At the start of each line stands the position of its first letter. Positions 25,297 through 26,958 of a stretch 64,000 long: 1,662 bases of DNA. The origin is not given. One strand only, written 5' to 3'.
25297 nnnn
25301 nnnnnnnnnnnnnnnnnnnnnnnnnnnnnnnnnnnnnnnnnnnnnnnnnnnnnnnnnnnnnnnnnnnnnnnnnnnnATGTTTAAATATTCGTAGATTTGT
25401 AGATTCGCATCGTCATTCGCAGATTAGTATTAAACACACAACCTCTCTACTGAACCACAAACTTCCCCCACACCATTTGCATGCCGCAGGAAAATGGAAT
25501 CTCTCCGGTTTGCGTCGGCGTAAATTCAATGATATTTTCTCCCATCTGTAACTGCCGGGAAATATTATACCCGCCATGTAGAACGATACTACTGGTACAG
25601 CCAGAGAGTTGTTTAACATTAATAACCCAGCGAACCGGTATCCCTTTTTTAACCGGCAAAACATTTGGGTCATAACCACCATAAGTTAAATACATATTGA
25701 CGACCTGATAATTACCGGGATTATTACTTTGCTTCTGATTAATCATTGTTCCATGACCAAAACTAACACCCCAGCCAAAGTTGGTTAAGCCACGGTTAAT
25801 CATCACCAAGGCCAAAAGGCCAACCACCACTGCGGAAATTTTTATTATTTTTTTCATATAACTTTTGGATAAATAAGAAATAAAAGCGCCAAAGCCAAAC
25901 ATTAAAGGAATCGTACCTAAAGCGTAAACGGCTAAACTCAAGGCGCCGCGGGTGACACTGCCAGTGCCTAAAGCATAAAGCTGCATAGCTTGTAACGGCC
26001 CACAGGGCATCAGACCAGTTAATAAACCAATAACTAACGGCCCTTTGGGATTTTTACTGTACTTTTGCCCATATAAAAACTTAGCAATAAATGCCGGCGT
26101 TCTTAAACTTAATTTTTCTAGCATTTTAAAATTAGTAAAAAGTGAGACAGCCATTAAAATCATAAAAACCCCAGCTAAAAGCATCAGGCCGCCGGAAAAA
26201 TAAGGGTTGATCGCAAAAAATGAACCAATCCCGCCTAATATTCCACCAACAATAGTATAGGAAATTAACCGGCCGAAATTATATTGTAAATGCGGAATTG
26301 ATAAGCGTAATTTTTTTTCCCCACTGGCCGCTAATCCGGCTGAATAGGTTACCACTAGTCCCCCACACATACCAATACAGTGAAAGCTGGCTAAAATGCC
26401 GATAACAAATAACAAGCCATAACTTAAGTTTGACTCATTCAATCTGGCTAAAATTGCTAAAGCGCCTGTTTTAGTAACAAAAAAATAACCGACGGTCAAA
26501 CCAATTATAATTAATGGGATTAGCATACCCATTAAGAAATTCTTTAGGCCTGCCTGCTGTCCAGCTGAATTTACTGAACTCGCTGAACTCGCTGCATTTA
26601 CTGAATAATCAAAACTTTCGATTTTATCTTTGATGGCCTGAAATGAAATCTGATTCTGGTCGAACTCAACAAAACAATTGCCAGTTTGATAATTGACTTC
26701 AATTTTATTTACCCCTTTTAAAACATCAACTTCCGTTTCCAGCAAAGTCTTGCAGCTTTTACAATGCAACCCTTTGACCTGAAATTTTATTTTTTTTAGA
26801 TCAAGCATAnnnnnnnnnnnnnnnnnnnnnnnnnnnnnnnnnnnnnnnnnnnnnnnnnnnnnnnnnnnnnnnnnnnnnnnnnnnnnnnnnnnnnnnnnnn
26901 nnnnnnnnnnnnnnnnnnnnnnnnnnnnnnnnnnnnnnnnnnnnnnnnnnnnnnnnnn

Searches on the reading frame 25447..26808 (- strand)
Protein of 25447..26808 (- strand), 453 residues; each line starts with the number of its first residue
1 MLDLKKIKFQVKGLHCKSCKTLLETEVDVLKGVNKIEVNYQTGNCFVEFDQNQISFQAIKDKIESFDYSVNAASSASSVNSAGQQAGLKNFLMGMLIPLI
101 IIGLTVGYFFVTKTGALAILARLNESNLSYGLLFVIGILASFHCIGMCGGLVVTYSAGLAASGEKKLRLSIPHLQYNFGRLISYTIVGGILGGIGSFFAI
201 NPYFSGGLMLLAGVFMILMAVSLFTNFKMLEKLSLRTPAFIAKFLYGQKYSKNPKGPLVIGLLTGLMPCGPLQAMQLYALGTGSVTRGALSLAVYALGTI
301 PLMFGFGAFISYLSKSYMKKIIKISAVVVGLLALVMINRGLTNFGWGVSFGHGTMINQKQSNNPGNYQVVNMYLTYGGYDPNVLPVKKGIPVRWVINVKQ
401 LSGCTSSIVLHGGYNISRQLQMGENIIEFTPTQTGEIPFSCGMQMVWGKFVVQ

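Call 4: search_protein_families(library=pfam, proteins=[window:25447-26808:-], max_evalue=0.01)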
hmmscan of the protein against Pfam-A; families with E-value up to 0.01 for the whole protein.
window:25447-26808:- (453 aa): 4 families
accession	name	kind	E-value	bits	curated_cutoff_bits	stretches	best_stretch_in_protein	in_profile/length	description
PF13386.12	DsbD_2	-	3.7e-46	158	24.9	1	133-334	2-198/199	Cytochrome C biogenesis protein transmembrane region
PF00403.32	HMA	-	1.4e-09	38.6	24.8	1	9-68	2-61/62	Heavy-metal-associated domain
PF13473.12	Cupredoxin_1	-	7.7e-07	29.5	27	1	360-452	13-104/104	Cupredoxin-like domain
PF19991.5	HMA_2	-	0.0035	17.8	30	1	9-60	20-72/154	Heavy metal associated domain 2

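Call 5: search_protein_families(library=ncbifam, proteins=[window:25447-26808:-], max_evalue=0.1)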
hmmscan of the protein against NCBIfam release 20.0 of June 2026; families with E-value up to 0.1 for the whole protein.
window:25447-26808:- (453 aa): 16 families
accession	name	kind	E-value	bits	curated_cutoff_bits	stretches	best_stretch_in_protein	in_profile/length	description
NF033556.1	MerTP_fusion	equivalog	4.9e-14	52.3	180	1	4-70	119-185/186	mercuric transport protein MerTP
NF033795.1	chaper_CopZ_Bs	exception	1.1e-13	51.2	91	1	9-70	4-65/66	copper chaperone CopZ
NF033794.2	chaper_CopZ_Eh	exception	3.3e-11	43.2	95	1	6-70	1-65/68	copper chaperone CopZ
TIGR00003.1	TIGR00003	subfamily_domain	6.6e-11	42.3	62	1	6-70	1-65/66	copper ion binding protein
NF041115.1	UxxU_metal_bind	equivalog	2e-09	37.5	95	1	5-67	4-66/74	metal-binding (seleno)protein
NF008262.1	PRK11033.1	equivalog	8.2e-07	27.8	1005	1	6-108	42-141/731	zinc/cadmium/mercury/lead-transporting ATPase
NF047957.1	CopZ_AFE_1862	equivalog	5.4e-05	23.5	85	1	7-50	1-44/62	CopZ family metallochaperone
NF010311.1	PRK13748.1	subfamily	8.4e-05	21.6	600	1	8-83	2-76/560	mercury(II) reductase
NF001419.0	PRK00293.1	subfamily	8.4e-05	21.3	330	1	158-343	203-388/574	protein-disulfide reductase DsbD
NF033781.1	chaper_CopP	exception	8.9e-05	22.6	112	1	6-63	1-57/65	copper-binding metallochaperone CopP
TIGR02052.1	MerP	equivalog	0.00011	22.7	92.55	1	7-65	25-83/92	mercury resistance system periplasmic binding protein MerP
NF033775.1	P_type_ZntA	exception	0.00013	20.4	1240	1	5-104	48-142/732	Zn(II)/Cd(II)/Pb(II) translocating P-type ATPase ZntA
TIGR00966.2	transloc_SecF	equivalog_domain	0.00014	21.5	160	1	37-138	69-173/279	protein translocase subunit SecF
NF033553.1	MerP_Gpos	exception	0.0061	16.4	110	1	8-70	48-111/112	mercury resistance system substrate-binding protein MerP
NF045683.1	MerT_CopZ_Se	exception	0.041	13.4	375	1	7-60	164-217/235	MerT/CopZ fusion-like heavy metal transport selenoprotein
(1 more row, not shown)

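Call 8: find_homologous_proteins(query=window:25447-26808:-, max_evalue=0.00001)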
Query window:25447-26808:- (453 aa): 4281 proteins with E <= 0.00001 among 8000 candidates; the best 120 are listed.
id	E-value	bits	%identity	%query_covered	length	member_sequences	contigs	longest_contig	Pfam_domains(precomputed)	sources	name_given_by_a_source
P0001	1.9e-295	998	100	100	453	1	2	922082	PF00403.33,PF13473.13,PF13386.13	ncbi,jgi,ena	ncbi:MAG: sulfite exporter TauE/SafE family protein [Patescibacteria group bacterium]|jgi:sulfite ex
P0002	9.9e-253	857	85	100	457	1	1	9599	PF00403.33,PF13473.13,PF13386.13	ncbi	-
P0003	5.2e-215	733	74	99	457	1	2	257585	PF00403.33,PF13473.13,PF13386.13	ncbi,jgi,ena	ncbi:MAG: sulfite exporter TauE/SafE family protein [Patescibacteria group bacterium]|jgi:sulfite ex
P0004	5.2e-191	654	65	100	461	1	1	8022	PF00403.33,PF13473.13,PF13386.13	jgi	jgi:sulfite exporter TauE/SafE/copper chaperone CopZ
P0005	6.3e-191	653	65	100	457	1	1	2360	PF00403.33,PF13473.13,PF02683.23,PF13386.13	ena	-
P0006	1.4e-190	652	65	100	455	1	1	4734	PF00403.33,PF13473.13,PF13386.13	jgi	-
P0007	3.6e-189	648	67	100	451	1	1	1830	PF00403.33,PF13473.13,PF13386.13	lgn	-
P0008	5.3e-189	647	66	100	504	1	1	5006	PF00403.33,PF13473.13,PF13386.13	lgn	-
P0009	4.4e-188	644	65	100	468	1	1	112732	PF00403.33,PF13473.13,PF13386.13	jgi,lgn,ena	-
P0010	2.7e-185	635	66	99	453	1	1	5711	PF00403.33,PF13473.13,PF02683.23,PF13386.13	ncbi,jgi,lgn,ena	ncbi:MAG: sulfite exporter TauE/SafE family protein [Candidatus Buchananbacteria bacterium]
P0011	3.2e-184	631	61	100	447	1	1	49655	PF00403.33,PF13386.13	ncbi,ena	-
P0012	4.7e-184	631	63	100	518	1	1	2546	PF00403.33,PF13473.13,PF13386.13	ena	-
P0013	2.1e-183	629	64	100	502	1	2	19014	PF00403.33,PF13473.13,PF13386.13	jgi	-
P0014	6.0e-180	617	63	98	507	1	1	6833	PF00403.33,PF13473.13,PF13386.13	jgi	-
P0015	1.2e-178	613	63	100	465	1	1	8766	PF00403.33,PF13473.13,PF02683.23,PF13386.13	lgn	-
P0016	4.8e-175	601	62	99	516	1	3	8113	PF00403.33,PF13473.13,PF13386.13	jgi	-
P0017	2.3e-173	596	60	99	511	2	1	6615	PF00403.33,PF13473.13,PF13386.13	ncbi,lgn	ncbi:MAG: sulfite exporter TauE/SafE family protein [Patescibacteria group bacterium]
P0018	4.4e-172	591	61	100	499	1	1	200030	PF00403.33,PF13473.13,PF02683.23,PF13386.13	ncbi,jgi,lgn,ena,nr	ncbi:sulfite exporter TauE/SafE family protein [Patescibacteria group bacterium]|nr:sulfite exporter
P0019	9.7e-172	590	59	100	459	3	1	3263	PF00403.33,PF13473.13,PF13386.13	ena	-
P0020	2.7e-167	575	63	94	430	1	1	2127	PF00403.33,PF02683.23,PF13386.13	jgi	-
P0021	2.5e-166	572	55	99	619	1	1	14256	PF00403.33,PF13473.13,PF13386.13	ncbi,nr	ncbi:MAG: sulfite exporter TauE/SafE family protein [Patescibacteria group bacterium]|nr:sulfite exp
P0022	1.8e-165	569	58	97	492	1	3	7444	PF00403.33,PF13473.13,PF13386.13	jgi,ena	-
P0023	2.2e-165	569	56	99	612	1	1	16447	PF00403.33,PF13473.13,PF13386.13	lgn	-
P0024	3.9e-165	568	55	99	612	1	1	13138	PF00403.33,PF13473.13,PF13386.13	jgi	jgi:sulfite exporter TauE/SafE/copper chaperone CopZ/plastocyanin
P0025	7.2e-165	567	55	99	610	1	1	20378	PF00403.33,PF13473.13,PF13386.13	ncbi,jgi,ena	ncbi:MAG: sulfite exporter TauE/SafE family protein [Patescibacteria group bacterium]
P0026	1.5e-164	566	58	99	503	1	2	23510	PF00403.33,PF13473.13,PF02683.23,PF13386.13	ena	-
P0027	1.9e-164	566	56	97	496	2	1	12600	PF00403.33,PF13386.13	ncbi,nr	ncbi:sulfite exporter TauE/SafE family protein [Patescibacteria group bacterium]|nr:sulfite exporter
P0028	3.2e-164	565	58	99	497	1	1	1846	PF00403.33,PF13473.13,PF02683.23,PF13386.13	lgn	-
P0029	4.7e-164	565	55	99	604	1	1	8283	PF00403.33,PF13473.13,PF13386.13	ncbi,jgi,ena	ncbi:MAG: sulfite exporter TauE/SafE family protein [Patescibacteria group bacterium]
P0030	1.6e-162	560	57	98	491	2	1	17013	PF00403.33,PF13473.13,PF02683.23,PF13386.13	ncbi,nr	ncbi:sulfite exporter TauE/SafE family protein [Patescibacteria group bacterium]|nr:sulfite exporter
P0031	2.3e-162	559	57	99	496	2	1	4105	PF00403.33,PF13473.13,PF02683.23,PF13386.13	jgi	-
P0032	2.3e-162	559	57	99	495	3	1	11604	PF00403.33,PF13473.13,PF02683.23,PF13386.13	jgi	-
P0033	3.2e-162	559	57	99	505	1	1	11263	PF00403.33,PF13473.13,PF02683.23,PF13386.13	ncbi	ncbi:MAG: sulfite exporter TauE/SafE family protein [Patescibacteria group bacterium]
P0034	6.0e-162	558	57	99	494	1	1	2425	PF00403.33,PF13473.13,PF02683.23,PF13386.13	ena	-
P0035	9.5e-162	557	57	99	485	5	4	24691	PF00403.33,PF13473.13,PF02683.23,PF13386.13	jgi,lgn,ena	-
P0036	4.2e-161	555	57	99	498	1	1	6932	PF00403.33,PF13473.13,PF02683.23,PF13386.13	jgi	-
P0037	4.4e-161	555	57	99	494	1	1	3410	PF00403.33,PF13473.13,PF13386.13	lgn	-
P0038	4.7e-161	555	57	99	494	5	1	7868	PF00403.33,PF13386.13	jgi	-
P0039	5.6e-161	555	55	97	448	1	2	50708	PF00403.33,PF13386.13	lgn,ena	-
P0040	1.0e-160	554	56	97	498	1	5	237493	PF00403.33,PF13473.13,PF02683.23,PF13386.13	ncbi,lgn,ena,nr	ncbi:sulfite exporter TauE/SafE family protein [Patescibacteria group bacterium]|nr:sulfite exporter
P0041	1.2e-160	554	57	97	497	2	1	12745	PF00403.33,PF13473.13,PF02683.23,PF13386.13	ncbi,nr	ncbi:sulfite exporter TauE/SafE family protein [Patescibacteria group bacterium]|nr:sulfite exporter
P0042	1.3e-160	553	56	97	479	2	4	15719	PF00403.33,PF13473.13,PF13386.13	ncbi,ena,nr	ncbi:sulfite exporter TauE/SafE family protein [Patescibacteria group bacterium]|nr:sulfite exporter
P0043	2.3e-160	553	57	99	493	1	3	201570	PF00403.33,PF13386.13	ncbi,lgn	-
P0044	2.4e-160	553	56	99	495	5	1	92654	PF00403.33,PF13473.13,PF13386.13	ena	-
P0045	2.9e-160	552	56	99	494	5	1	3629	PF00403.33,PF13473.13,PF02683.23,PF13386.13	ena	-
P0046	3.5e-160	552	57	99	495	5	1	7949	PF00403.33,PF13473.13,PF02683.23,PF13386.13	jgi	-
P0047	5.5e-160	551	56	99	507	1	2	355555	PF00403.33,PF13473.13,PF13386.13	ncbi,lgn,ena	-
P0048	1.9e-159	550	57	99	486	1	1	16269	PF00403.33,PF13386.13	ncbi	ncbi:MAG: sulfite exporter TauE/SafE family protein [bacterium]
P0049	2.9e-159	549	56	99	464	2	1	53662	PF00403.33,PF13386.13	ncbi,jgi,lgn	-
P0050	3.4e-159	549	56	99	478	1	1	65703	PF00403.33,PF13386.13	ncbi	ncbi:MAG: sulfite exporter TauE/SafE family protein [Candidatus Falkowbacteria bacterium]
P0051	4.1e-159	549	56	99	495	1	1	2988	PF00403.33,PF13473.13,PF02683.23,PF13386.13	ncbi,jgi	jgi:sulfite exporter TauE/SafE/copper chaperone CopZ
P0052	5.6e-159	548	54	99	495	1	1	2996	PF00403.33,PF13473.13,PF02683.23,PF13386.13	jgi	-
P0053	6.6e-159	548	57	99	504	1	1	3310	PF00403.33,PF02683.23,PF13386.13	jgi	jgi:uncharacterized protein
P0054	6.9e-159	548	55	99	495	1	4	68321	PF00403.33,PF02683.23,PF13386.13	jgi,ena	-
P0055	7.9e-159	548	55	99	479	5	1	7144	PF00403.33,PF13473.13,PF13386.13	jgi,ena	-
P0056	8.0e-159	548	55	99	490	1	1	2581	PF00403.33,PF13473.13,PF02683.23,PF13386.13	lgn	-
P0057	8.9e-159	547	56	99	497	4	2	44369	PF00403.33,PF13473.13,PF02683.23,PF13386.13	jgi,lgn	-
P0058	9.2e-159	547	55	99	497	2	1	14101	PF00403.33,PF13473.13,PF02683.23,PF13386.13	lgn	-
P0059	9.7e-159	547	55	99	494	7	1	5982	PF00403.33,PF13473.13,PF13386.13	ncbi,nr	ncbi:hypothetical protein D4R42_05020 [bacterium]|nr:MAG: hypothetical protein D4R42_05020 [bacteriu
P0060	1.1e-158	547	55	99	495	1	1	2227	PF00403.33,PF13473.13,PF02683.23,PF13386.13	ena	-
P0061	1.1e-158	547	56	99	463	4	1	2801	PF00403.33,PF13473.13,PF02683.23,PF13386.13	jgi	-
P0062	1.1e-158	547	55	99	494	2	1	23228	PF00403.33,PF13473.13,PF02683.23,PF13386.13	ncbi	ncbi:MAG: sulfite exporter TauE/SafE family protein [Candidatus Nealsonbacteria bacterium]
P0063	1.3e-158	547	54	99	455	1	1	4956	PF00403.33,PF13473.13,PF02683.23,PF13386.13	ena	-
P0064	1.4e-158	547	56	99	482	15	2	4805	PF00403.33,PF13473.13,PF13386.13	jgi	-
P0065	1.6e-158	547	57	99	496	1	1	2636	PF00403.33,PF13473.13,PF02683.23,PF13386.13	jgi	jgi:sulfite exporter TauE/SafE/copper chaperone CopZ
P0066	1.7e-158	547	57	99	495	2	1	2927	PF00403.33,PF13473.13,PF02683.23,PF13386.13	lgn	-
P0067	3.0e-158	546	55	99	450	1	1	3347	PF00403.33,PF13473.13,PF13386.13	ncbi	-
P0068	3.3e-158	546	56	99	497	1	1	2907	PF00403.33,PF13473.13,PF13386.13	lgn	-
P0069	4.3e-158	545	56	99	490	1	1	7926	PF00403.33,PF13473.13,PF02683.23,PF13386.13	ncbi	ncbi:sulfite exporter TauE/SafE family protein [Patescibacteria group bacterium]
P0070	4.4e-158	545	56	97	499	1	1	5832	PF00403.33,PF13473.13,PF02683.23,PF13386.13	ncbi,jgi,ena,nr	ncbi:MAG: sulfite exporter TauE/SafE family protein [Elusimicrobia bacterium]|nr:sulfite exporter Ta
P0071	5.4e-158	545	58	99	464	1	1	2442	PF00403.33,PF13473.13,PF02683.23,PF13386.13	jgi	-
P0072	6.1e-158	545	56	99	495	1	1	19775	PF00403.33,PF13473.13,PF02683.23,PF13386.13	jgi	-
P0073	3.0e-157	542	54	98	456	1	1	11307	PF00403.33,PF13473.13,PF13386.13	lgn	-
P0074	3.2e-157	542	55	99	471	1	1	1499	PF00403.33,PF13473.13,PF13386.13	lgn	-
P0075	3.9e-157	542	55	99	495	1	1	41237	PF00403.33,PF13473.13,PF02683.23,PF13386.13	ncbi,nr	ncbi:MAG: sulfite exporter TauE/SafE family protein [Patescibacteria group bacterium]|nr:sulfite exp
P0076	4.5e-157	542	57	99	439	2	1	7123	PF00403.33,PF13473.13,PF02683.23,PF13386.13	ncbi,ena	-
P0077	7.7e-157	541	56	99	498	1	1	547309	PF00403.33,PF13473.13,PF02683.23,PF13386.13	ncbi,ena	-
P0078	1.1e-156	540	54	99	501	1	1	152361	PF00403.33,PF13473.13,PF13386.13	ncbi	ncbi:MAG: sulfite exporter TauE/SafE family protein [Patescibacteria group bacterium]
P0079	1.3e-156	540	55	99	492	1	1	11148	PF00403.33,PF13473.13,PF02683.23,PF13386.13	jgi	jgi:sulfite exporter TauE/SafE/copper chaperone CopZ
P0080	1.5e-156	540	56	99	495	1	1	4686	PF00403.33,PF13473.13,PF13386.13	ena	-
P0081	1.6e-156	540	56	99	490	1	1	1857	PF00403.33,PF13386.13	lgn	-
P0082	2.5e-156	539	55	99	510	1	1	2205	PF00403.33,PF13473.13,PF02683.23,PF13386.13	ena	-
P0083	6.7e-156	538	54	99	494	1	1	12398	PF00403.33,PF13473.13,PF02683.23,PF13386.13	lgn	-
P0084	9.5e-156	537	56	97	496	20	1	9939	PF00403.33,PF13473.13,PF13386.13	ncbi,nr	ncbi:sulfite exporter TauE/SafE family protein [Patescibacteria group bacterium]|nr:sulfite exporter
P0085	1.6e-155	537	54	99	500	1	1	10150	PF00403.33,PF13473.13,PF02683.23,PF13386.13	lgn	-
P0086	1.7e-155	537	55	99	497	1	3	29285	PF00403.33,PF13473.13,PF02683.23,PF13386.13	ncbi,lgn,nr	ncbi:sulfite exporter TauE/SafE family protein [Patescibacteria group bacterium]|nr:sulfite exporter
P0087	1.8e-155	537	56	99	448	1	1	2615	PF00403.33,PF13473.13,PF13386.13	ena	-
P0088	2.2e-155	536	53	99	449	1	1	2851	PF00403.33,PF13473.13,PF02683.23,PF13386.13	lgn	-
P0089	2.9e-155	536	55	99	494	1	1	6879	PF00403.33,PF13473.13,PF02683.23,PF13386.13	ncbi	ncbi:MAG: sulfite exporter TauE/SafE family protein [Patescibacteria group bacterium]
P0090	5.7e-155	535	55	99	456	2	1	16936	PF00403.33,PF13473.13,PF02683.23,PF13386.13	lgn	-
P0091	6.4e-155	535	54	99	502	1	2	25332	PF00403.33,PF13473.13,PF13386.13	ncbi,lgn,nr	ncbi:sulfite exporter TauE/SafE family protein [Candidatus Parcubacteria bacterium]|nr:sulfite expor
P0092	7.9e-155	534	54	99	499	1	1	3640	PF00403.33,PF13473.13,PF02683.23,PF13386.13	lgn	-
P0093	1.2e-154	534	55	99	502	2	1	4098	PF00403.33,PF13473.13,PF13386.13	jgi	-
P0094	1.5e-154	533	54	99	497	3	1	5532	PF00403.33,PF13473.13,PF02683.23,PF13386.13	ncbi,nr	ncbi:MAG: sulfite exporter TauE/SafE family protein, partial [Candidatus Pacebacteria bacterium]|nr:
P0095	1.8e-154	533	55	99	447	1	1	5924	PF00403.33,PF13473.13,PF02683.23,PF13386.13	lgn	-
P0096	1.9e-154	533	55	99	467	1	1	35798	PF00403.33,PF13473.13,PF13386.13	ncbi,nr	ncbi:MAG: sulfite exporter TauE/SafE family protein [Patescibacteria group bacterium]|nr:sulfite exp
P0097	2.0e-154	533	55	99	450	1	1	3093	PF00403.33,PF13473.13,PF13386.13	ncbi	ncbi:MAG: sulfite exporter TauE/SafE family protein [bacterium]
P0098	2.6e-154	533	57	99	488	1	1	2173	PF00403.33,PF13473.13,PF02683.23,PF13386.13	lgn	-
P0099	3.1e-154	532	56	99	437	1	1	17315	PF00403.33,PF13473.13,PF13386.13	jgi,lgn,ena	-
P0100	3.5e-154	532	55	99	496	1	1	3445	PF00403.33,PF13473.13,PF02683.23,PF13386.13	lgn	-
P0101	3.6e-154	532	54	99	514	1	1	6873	PF00403.33,PF02683.23,PF13386.13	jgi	jgi:sulfite exporter TauE/SafE/copper chaperone CopZ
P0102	4.6e-154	532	54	99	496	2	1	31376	PF00403.33,PF13473.13,PF13386.13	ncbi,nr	ncbi:hypothetical protein CL633_01030 [bacterium]|nr:hypothetical protein [bacterium]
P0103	4.8e-154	532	53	97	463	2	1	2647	PF00403.33,PF13473.13,PF02683.23,PF13386.13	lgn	-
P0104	6.4e-154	531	56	99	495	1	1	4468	PF00403.33,PF13473.13,PF02683.23,PF13386.13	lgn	-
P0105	7.9e-154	531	53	99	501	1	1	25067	PF00403.33,PF13473.13,PF13386.13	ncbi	ncbi:MAG: sulfite exporter TauE/SafE family protein [Candidatus Kuenenbacteria bacterium]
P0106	8.4e-154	531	55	99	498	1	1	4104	PF00403.33,PF13473.13,PF13386.13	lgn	-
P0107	2.5e-153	529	53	99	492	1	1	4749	PF00403.33,PF13473.13,PF02683.23,PF13386.13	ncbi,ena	-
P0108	2.6e-153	529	54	99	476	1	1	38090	PF00403.33,PF13473.13,PF02683.23,PF13386.13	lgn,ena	-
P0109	2.8e-153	529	56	99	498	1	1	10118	PF00403.33,PF13386.13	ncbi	-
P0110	2.9e-153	529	54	99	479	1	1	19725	PF00403.33,PF13473.13,PF13386.13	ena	-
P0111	3.1e-153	529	54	99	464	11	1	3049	PF00403.33,PF13473.13,PF13386.13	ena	-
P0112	3.6e-153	529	56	99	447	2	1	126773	PF00403.33,PF13473.13,PF13386.13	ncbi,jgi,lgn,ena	ncbi:MAG: sulfite exporter TauE/SafE family protein [Patescibacteria group bacterium]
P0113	3.8e-153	529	55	99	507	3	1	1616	PF00403.33,PF13473.13,PF13386.13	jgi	-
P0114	5.7e-153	528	54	99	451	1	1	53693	PF00403.33,PF13473.13,PF13386.13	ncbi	-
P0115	7.1e-153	528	53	99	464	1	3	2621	PF00403.33,PF13473.13,PF13386.13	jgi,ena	-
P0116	7.3e-153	528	55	99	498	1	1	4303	PF00403.33,PF13473.13,PF13386.13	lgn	-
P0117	1.1e-152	527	54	99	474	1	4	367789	PF00403.33,PF13473.13,PF13386.13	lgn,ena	-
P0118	1.7e-152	527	54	99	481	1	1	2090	PF00403.33,PF13473.13,PF02683.23,PF13386.13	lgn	-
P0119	1.8e-152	527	54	99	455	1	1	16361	PF00403.33,PF13473.13,PF02683.23,PF13386.13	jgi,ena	-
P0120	1.8e-152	527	55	99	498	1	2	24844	PF00403.33,PF13473.13,PF13386.13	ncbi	-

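Call 10: search_solved_structures(query=window:25447-26808:-, max_evalue=1, show_alignments=0)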
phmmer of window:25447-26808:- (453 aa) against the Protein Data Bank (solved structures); distinct sequences matched with E-value up to 1: 44.
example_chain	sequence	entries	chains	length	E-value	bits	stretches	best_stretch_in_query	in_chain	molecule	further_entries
7xuk_A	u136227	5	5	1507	3e-18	69.4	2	10-86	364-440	Copper-transporting ATPase 2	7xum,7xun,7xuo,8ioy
2mry_A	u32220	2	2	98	2.9e-14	56.3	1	362-453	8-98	Uncharacterized protein | CupA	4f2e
7si3_A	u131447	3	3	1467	2.3e-13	53.3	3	8-66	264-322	P-type Cu(+) transporter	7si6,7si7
8q73_A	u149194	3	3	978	7.2e-12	48.4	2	5-72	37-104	Copper-transporting ATPase HMA4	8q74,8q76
1p6t_A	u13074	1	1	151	1.1e-10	44.5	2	5-78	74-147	Potential copper-transporting ATPase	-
2rml_A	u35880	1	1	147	2e-10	43.6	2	3-70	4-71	Copper-transporting P-type ATPase copA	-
2rop_A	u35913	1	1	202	5.3e-09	38.9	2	7-66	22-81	Copper-transporting ATPase 2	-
1k0v_A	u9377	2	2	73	5.5e-08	35.6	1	8-70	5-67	CopZ | similar to mercuric transport protein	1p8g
2qif_A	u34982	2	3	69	6.4e-08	35.4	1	8-70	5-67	Copper chaperone copZ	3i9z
2ofg_X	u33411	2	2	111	1.4e-07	34.2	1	4-80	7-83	Zinc-transporting ATPase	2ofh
3j09_A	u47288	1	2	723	2.1e-07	33.6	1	10-78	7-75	copper-exporting P-type ATPase A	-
2ldi_A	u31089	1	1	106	1.1e-06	31.3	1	4-80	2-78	Zinc-transporting ATPase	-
6ff2_A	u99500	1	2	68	1.6e-06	30.7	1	10-70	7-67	Copper chaperone CopZ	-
1fvq_A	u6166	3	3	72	7.2e-06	28.6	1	7-68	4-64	COPPER-TRANSPORTING ATPASE | Probable copper-transporting ATPase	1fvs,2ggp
4f2f_A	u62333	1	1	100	2.4e-05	26.9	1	377-452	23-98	Cation-transporting ATPase, E1-E2 family protein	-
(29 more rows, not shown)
